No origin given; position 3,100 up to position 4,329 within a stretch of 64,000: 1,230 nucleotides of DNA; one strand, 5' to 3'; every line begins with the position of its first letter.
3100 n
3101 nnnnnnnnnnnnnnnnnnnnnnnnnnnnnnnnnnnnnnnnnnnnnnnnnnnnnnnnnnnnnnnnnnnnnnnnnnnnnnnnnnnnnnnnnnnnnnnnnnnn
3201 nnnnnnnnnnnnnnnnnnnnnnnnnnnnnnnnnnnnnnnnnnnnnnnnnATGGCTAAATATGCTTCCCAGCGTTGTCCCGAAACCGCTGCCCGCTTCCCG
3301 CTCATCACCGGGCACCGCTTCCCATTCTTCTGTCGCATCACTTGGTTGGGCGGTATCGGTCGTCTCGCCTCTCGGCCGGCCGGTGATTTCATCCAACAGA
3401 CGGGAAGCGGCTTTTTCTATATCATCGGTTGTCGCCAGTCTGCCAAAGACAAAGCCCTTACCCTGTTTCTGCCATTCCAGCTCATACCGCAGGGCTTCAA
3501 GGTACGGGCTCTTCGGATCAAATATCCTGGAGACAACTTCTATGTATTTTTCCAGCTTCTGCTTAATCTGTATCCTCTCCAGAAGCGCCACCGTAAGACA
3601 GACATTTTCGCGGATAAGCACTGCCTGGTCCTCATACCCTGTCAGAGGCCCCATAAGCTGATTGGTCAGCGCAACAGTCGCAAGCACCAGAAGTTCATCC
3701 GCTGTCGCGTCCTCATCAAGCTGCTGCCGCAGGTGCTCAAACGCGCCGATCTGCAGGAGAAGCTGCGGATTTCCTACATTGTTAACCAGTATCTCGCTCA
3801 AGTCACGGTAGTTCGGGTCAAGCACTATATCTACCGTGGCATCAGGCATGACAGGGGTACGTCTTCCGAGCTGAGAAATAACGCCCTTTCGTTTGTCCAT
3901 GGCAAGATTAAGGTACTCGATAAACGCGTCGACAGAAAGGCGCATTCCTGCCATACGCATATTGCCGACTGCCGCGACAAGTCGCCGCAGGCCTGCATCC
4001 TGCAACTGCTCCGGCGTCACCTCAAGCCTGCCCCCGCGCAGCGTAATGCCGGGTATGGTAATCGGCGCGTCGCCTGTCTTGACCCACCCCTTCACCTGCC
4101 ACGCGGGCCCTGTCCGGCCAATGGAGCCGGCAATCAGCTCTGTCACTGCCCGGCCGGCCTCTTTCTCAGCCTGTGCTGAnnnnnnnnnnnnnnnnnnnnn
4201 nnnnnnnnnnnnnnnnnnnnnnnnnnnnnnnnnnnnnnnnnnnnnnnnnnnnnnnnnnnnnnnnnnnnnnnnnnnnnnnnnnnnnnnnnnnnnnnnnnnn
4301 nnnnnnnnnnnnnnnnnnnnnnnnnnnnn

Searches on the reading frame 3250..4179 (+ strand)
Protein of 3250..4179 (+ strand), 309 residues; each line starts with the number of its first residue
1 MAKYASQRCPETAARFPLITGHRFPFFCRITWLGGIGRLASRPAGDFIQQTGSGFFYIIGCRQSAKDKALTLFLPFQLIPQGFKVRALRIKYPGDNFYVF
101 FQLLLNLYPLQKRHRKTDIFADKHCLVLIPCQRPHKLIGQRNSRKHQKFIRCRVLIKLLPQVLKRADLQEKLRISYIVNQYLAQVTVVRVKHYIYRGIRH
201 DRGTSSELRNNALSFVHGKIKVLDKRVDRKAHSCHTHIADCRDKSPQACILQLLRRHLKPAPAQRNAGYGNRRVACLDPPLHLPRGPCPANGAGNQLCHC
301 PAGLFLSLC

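Call 44: find_encoding_contigs(protein=window:3250-4179:+, flank=10000, max_places=4)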
Protein window:3250-4179:+ (309 aa): no gene with exactly this product is on record in the collection.
